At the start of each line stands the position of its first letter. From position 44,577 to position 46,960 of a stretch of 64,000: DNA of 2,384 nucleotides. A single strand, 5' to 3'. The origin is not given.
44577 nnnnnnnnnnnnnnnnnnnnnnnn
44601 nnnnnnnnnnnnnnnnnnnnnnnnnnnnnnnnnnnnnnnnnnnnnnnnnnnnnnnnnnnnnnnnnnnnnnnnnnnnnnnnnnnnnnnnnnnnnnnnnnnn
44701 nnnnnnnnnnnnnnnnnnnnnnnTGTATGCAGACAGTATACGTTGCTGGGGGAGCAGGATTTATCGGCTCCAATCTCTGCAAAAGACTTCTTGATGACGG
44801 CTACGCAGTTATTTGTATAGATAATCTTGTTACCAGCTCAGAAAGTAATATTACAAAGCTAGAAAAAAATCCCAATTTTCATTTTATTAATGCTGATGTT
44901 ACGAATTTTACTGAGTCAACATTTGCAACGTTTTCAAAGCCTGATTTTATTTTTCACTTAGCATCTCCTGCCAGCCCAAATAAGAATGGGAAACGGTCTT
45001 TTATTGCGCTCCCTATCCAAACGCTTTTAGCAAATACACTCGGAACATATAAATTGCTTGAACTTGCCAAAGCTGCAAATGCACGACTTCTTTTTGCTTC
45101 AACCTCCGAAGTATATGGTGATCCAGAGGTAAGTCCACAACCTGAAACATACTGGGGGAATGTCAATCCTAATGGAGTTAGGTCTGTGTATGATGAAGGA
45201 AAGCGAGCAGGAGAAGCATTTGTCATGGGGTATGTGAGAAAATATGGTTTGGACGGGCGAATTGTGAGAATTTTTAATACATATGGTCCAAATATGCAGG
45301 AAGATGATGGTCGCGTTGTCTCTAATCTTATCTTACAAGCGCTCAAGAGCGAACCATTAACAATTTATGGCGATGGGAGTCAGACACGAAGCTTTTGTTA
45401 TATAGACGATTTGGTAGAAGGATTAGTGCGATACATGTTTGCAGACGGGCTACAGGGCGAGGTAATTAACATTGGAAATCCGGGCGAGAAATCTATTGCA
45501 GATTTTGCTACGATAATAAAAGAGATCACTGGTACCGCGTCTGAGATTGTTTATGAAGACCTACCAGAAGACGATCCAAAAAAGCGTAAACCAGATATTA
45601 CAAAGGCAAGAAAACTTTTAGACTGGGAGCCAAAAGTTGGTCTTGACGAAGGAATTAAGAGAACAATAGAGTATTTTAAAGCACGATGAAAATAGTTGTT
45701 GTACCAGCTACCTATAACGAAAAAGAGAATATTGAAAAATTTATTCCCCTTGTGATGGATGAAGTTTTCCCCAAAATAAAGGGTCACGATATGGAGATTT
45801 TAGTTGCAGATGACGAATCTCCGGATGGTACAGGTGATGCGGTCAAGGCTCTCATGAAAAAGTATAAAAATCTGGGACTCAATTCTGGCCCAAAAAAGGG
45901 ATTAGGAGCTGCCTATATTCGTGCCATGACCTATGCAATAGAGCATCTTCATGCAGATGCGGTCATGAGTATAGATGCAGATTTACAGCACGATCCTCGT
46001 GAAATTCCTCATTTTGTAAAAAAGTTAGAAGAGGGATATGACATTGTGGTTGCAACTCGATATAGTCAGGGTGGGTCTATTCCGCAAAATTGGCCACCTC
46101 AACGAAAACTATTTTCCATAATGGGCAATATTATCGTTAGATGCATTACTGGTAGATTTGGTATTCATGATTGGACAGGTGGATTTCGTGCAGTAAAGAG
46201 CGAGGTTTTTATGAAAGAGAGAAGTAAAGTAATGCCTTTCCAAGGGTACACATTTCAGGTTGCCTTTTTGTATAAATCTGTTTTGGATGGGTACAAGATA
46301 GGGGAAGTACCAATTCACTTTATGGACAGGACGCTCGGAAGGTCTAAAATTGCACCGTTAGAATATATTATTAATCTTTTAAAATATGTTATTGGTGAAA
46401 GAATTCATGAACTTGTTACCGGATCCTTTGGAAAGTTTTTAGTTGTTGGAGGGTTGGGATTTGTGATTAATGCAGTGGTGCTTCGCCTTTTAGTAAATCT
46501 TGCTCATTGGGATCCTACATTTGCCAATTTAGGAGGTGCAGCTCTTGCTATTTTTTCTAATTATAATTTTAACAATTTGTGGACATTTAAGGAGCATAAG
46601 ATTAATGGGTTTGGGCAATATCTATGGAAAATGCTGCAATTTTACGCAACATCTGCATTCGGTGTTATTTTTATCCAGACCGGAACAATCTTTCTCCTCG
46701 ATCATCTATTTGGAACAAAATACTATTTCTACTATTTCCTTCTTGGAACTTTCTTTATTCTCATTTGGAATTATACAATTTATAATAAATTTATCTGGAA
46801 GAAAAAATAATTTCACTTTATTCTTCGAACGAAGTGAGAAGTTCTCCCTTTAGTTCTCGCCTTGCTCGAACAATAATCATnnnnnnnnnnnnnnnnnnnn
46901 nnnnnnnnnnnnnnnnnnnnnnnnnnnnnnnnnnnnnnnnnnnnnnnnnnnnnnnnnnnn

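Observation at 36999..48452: Twelve-gene nucleotide-sugar island ending in a Ppm1-like GT2 plus PMT/ArnT-like GT-C pair: candidate protein O-glycosylation (or lipid-linked pentose/deoxyhexose transfer) system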

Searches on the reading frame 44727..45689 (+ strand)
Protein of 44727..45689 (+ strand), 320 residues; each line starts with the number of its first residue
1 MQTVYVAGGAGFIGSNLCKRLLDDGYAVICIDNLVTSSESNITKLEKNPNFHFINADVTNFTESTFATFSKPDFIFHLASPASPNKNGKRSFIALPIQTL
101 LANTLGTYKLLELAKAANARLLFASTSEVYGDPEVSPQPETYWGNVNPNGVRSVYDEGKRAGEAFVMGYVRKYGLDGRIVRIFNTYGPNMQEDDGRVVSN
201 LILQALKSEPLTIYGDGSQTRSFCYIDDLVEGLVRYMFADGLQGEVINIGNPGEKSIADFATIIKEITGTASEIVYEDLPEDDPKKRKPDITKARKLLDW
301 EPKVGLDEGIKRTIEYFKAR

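Call 4: search_protein_families(library=pfam, proteins=[window:44727-45689:+], max_evalue=0.001)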
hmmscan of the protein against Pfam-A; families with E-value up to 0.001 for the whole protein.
window:44727-45689:+ (320 aa): 8 families
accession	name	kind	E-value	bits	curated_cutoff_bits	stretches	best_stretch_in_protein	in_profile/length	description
PF01370.27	Epimerase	-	4.5e-54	183.8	20.9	1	4-250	1-240/240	NAD dependent epimerase/dehydratase family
PF16363.11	GDP_Man_Dehyd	-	2e-50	172.6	27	1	6-313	2-332/332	GDP-mannose 4,6 dehydratase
PF01073.25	3Beta_HSD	-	1.4e-08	34.6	22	1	6-230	2-222/280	3-beta hydroxysteroid dehydrogenase/isomerase family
PF04321.23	RmlD_sub_bind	-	5.9e-08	32.6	27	1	3-273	2-236/287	RmlD substrate binding domain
PF07993.18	NAD_binding_4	-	5.3e-07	29.5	20.1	1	7-184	2-206/258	Male sterility protein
PF13460.12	NAD_binding_10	-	4e-06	27.2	27.2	1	8-181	1-142/184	NAD(P)H-binding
PF00106.31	adh_short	-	5.1e-06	26.5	26.6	1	3-63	2-63/195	short chain dehydrogenase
PF02719.21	Polysacc_synt_2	-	1.4e-05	24.9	20.2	0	4-119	1-120/293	Polysaccharide biosynthesis protein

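Call 6: search_protein_families(library=ncbifam, proteins=[window:44727-45689:+], max_evalue=0.00001)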
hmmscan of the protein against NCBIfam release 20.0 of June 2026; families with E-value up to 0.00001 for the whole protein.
window:44727-45689:+ (320 aa): 23 families
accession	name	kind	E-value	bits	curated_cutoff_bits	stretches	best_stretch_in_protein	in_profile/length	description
TIGR01181.1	dTDP_gluc_dehyt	equivalog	1.1e-45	156.1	365.1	1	4-318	2-312/321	dTDP-glucose 4,6-dehydratase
TIGR01179.1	galE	equivalog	6.2e-34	117.3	262.3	1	4-316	2-324/332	UDP-glucose 4-epimerase GalE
TIGR04180.1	EDH_00030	hypoth_equivalog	7.8e-33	113.8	475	1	4-304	1-296/297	NAD-dependent 4,6-dehydratase LegB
NF005998.1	PRK08125.1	equivalog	9.3e-33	113.5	777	1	3-317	317-649/649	bifunctional UDP-4-amino-4-deoxy-L-arabinose formyltransferase/UDP-glucuronic acid oxidase ArnA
NF008872.0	PRK11908.1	equivalog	7e-31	107.5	294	1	2-319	2-337/349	bifunctional UDP-4-keto-pentose/UDP-xylose synthase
NF007490.0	PRK10084.1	subfamily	9e-30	103.9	649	1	4-318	3-335/361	dTDP-glucose 4,6-dehydratase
NF007582.0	PRK10217.1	equivalog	1.6e-28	99.9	698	1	1-319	1-333/355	dTDP-glucose 4,6-dehydratase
NF011728.1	PRK15181.1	equivalog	2.8e-28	98.9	760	1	5-317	19-337/348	Vi polysaccharide biosynthesis UDP-N-acetylglucosaminuronic acid C-4 epimerase TviC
TIGR02197.1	heptose_epim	equivalog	2.3e-25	89.5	274.6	1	5-318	2-314/316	ADP-glyceromanno-heptose 6-epimerase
NF047922.1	GDPFucSynFcl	equivalog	4.4e-21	75.6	500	1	2-317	3-301/308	GDP-L-fucose synthase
NF007956.0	PRK10675.1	subfamily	9.9e-16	57.8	394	1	3-314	2-326/338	UDP-glucose 4-epimerase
TIGR02622.1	CDP_4_6_dhtase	equivalog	1.3e-14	54.1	278.45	1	2-318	5-331/352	CDP-glucose 4,6-dehydratase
NF041015.1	UDPsulfquin_syn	equivalog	6e-12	45.2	575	0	194-271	235-316/384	UDP-sulfoquinovose synthase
NF043036.1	ErythonDh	equivalog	1.7e-11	43.9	325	1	4-182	3-176/321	D-erythronate dehydrogenase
TIGR01472.1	gmd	equivalog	1.8e-09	37.3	415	1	5-247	4-249/342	GDP-mannose 4,6-dehydratase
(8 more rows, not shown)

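Call 23: search_solved_structures(query=window:44727-45689:+, max_evalue=1e-10)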
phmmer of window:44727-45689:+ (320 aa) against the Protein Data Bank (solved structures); distinct sequences matched with E-value up to 1e-10: 100 (the best 60 are shown).
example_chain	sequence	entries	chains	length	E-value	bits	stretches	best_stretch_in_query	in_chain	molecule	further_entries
4gll_A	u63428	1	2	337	1.9e-95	323.1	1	4-318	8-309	UDP-glucuronic acid decarboxylase 1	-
2b69_A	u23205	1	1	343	2e-95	323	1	4-318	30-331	UDP-glucuronate decarboxylase 1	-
4m55_A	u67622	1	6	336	9.4e-95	320.9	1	4-318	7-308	UDP-glucuronic acid decarboxylase 1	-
4lk3_A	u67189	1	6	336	1.3e-94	320.4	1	4-318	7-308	UDP-glucuronic acid decarboxylase 1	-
4zrm_A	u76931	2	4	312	4.2e-45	157.8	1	3-318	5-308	UDP-glucose 4-epimerase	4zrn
7ys8_A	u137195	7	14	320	1.2e-42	149.7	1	5-318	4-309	UDP-glucose 4-epimerase | UDP-glucose 4-epimerase along with EC 5.1.3.2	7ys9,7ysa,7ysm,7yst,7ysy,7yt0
6zl6_A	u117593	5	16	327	4e-40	141.4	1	4-318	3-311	Epimerase domain-containing protein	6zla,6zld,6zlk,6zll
6pmh_A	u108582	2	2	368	4.1e-40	141.4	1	4-318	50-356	UDP-glucose 4-epimerase related protein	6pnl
6zlj_A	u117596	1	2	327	6.9e-40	140.6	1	4-318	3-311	Epimerase domain-containing protein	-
8vr2_A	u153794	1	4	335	3.3e-38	135.1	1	3-319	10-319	NAD-dependent epimerase/dehydratase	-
6bwl_A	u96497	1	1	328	1.8e-37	132.7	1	4-319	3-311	Pal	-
2hun_A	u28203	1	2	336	2.9e-35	125.4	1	4-317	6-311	336aa long hypothetical dTDP-glucose 4,6-dehydratase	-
8rdg_A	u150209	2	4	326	5.6e-33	117.9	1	4-314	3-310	SDR family NAD(P)-dependent oxidoreductase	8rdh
8rdi_A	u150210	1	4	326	1.9e-32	116.2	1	4-314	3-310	SDR family NAD(P)-dependent oxidoreductase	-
3icp_A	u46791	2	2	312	2e-31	112.8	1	4-315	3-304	NAD-dependent epimerase/dehydratase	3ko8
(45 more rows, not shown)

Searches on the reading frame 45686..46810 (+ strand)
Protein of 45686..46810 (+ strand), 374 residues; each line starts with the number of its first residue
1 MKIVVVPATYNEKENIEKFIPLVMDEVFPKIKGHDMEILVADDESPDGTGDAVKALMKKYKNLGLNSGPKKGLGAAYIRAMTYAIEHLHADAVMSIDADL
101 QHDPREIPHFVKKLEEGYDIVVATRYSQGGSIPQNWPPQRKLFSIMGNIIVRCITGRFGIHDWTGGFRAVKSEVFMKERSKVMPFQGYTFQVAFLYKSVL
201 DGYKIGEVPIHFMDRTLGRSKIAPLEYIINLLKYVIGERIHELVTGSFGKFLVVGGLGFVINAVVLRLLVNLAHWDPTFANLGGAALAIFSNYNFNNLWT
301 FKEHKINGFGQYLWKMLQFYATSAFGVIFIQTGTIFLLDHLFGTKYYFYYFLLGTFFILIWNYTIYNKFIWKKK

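Call 5: search_protein_families(library=pfam, proteins=[window:45686-46810:+], max_evalue=0.01)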
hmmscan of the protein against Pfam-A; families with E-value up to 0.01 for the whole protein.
window:45686-46810:+ (374 aa): 2 families
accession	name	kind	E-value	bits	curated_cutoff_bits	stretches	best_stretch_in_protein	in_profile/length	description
PF00535.33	Glycos_transf_2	-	6.2e-22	78.7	23.3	1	8-175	5-164/168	Glycosyl transferase family 2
PF04138.20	GtrA_DPMS_TM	-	1e-14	55.2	26.1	1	250-371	1-117/117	GtrA/DPMS, transmembrane domain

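Call 7: search_protein_families(library=ncbifam, proteins=[window:45686-46810:+], max_evalue=0.01)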
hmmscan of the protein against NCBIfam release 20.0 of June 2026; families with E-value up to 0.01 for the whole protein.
window:45686-46810:+ (374 aa): 14 families
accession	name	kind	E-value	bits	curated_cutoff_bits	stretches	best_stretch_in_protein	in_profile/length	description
NF007986.1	PRK10714.1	equivalog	3.3e-16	59.2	529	1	2-275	7-263/316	undecaprenyl-phosphate 4-deoxy-4-formamido-L-arabinose transferase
NF047588.1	GlcsyltransPgfSStrep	equivalog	9.4e-16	57.9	500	1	1-132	1-128/308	glycosyltransferase PgfS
NF041391.1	DPhHxTase_Halo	equivalog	4.9e-12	45.3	375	1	9-230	3-200/213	dolichyl-phosphate hexose transferase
NF058614.1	PPMAGASynPpgS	equivalog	6.2e-12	45.4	370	1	4-232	4-216/226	polyprenyl-phospho-N-acetylgalactosaminyl synthase PpgS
TIGR04182.1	glyco_TIGR04182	equivalog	1.1e-10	41.4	325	1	4-237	4-218/293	S-layer glycoprotein N-glycosyltransferase AglJ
TIGR03937.1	PgaC_IcaA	equivalog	7.9e-08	31.7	422.3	1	3-119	47-155/407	poly-beta-1,6-N-acetyl-D-glucosamine synthase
NF050050.1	ProtGlycPglI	equivalog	6.2e-07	29.1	500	1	2-123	3-117/306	GalNAc(5)-diNAcBac-PP-undecaprenol beta-1,3-glucosyltransferase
NF045692.1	OglycostaseCruG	equivalog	4.5e-06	25.8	600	1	4-122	45-161/386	2'-O-glycosyltransferase CruG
TIGR03469.1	HpnB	hypoth_equivalog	6.4e-06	25.4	379.25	1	4-117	48-163/386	hopene-associated glycosyltransferase HpnB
NF041875.1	EPS_EpsD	equivalog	6.1e-05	22.6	370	1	5-123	3-113/325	exopolysaccharide biosynthesis glycosyltransferase EpsD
TIGR04283.1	glyco_like_mftF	equivalog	0.00036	20.2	182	1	4-99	3-90/221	TIGR04283 family arsenosugar biosynthesis glycosyltransferase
NF038302.1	EPS_HpsE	equivalog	0.00062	18.8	300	1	3-100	3-97/307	hormogonium polysaccharide biosynthesis glycosyltransferase HpsE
NF047683.1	TeichurnBiosyTuaG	equivalog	0.0054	16.4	400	1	3-107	8-104/252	teichuronic acid biosynthesis protein TuaG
NF041865.1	EpsU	equivalog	0.0056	15.7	700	1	6-123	45-156/394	exopolysaccharide biosynthesis GT2 family glycosyltransferase EpsU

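Call 12: search_solved_structures(query=window:45686-46810:+, max_evalue=0.01)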
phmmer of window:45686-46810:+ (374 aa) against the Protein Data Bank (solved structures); distinct sequences matched with E-value up to 0.01: 9.
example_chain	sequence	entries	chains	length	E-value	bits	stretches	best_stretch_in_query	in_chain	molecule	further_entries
5mlz_A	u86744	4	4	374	3.6e-35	124.9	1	1-329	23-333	Dolichol monophosphate mannose synthase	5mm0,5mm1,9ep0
9hwj_A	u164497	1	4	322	3.9e-15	59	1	2-270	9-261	Undecaprenyl-phosphate 4-deoxy-4-formamido-L-arabinose transferase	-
9bhc_C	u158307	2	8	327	2.3e-14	56.4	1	2-271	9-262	Undecaprenyl-phosphate 4-deoxy-4-formamido-L-arabinose transferase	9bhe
8vxh_A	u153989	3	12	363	3.2e-14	55.9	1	2-271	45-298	Undecaprenyl-phosphate 4-deoxy-4-formamido-L-arabinose transferase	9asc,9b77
5ekp_C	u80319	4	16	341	3e-10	42.9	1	5-149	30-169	Uncharacterized glycosyltransferase sll0501 | Glycosyltransferase sll0501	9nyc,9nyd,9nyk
9nye_A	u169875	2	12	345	3.1e-10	42.8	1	5-149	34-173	Glycosyltransferase sll0501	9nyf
5eke_A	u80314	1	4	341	3.3e-10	42.7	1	5-149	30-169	Uncharacterized glycosyltransferase sll0501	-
6yv7_B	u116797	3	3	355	0.00047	22.5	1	3-106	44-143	Glycosyl transferase, family 2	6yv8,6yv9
6yv7_A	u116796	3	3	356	0.00048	22.5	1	3-106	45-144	Glycosyl transferase, family 2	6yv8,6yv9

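Call 39: list_cluster_members(proteins=[P0001, window:45686-46810:+, window:39327-39734:+, window:39731-40216:+, window:33396-34256:+, window:40213-41085:+])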
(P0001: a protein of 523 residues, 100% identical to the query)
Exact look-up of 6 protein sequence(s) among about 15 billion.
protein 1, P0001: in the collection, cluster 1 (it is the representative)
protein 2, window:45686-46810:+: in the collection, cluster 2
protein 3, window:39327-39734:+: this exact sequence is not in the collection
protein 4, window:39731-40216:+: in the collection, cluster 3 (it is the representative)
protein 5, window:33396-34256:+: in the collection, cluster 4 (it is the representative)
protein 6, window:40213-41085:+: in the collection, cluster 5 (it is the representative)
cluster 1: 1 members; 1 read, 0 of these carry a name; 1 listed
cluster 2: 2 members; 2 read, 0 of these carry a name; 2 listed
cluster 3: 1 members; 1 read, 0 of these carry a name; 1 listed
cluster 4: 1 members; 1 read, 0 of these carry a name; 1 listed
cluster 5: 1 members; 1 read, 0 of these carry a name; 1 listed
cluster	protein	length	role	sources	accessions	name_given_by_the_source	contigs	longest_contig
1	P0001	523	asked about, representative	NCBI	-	-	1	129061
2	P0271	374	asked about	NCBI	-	-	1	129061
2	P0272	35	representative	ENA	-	-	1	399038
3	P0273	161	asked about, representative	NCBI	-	-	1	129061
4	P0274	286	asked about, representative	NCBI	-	-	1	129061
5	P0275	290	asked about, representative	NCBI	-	-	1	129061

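Call 57: search_solved_structures(query=window:45686-46810:+, max_evalue=1e-20, show_alignments=1)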
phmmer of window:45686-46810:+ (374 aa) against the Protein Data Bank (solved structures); distinct sequences matched with E-value up to 1e-20: 1.
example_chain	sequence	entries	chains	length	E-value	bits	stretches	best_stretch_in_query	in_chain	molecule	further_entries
5mlz_A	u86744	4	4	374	3.6e-35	124.9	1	1-329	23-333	Dolichol monophosphate mannose synthase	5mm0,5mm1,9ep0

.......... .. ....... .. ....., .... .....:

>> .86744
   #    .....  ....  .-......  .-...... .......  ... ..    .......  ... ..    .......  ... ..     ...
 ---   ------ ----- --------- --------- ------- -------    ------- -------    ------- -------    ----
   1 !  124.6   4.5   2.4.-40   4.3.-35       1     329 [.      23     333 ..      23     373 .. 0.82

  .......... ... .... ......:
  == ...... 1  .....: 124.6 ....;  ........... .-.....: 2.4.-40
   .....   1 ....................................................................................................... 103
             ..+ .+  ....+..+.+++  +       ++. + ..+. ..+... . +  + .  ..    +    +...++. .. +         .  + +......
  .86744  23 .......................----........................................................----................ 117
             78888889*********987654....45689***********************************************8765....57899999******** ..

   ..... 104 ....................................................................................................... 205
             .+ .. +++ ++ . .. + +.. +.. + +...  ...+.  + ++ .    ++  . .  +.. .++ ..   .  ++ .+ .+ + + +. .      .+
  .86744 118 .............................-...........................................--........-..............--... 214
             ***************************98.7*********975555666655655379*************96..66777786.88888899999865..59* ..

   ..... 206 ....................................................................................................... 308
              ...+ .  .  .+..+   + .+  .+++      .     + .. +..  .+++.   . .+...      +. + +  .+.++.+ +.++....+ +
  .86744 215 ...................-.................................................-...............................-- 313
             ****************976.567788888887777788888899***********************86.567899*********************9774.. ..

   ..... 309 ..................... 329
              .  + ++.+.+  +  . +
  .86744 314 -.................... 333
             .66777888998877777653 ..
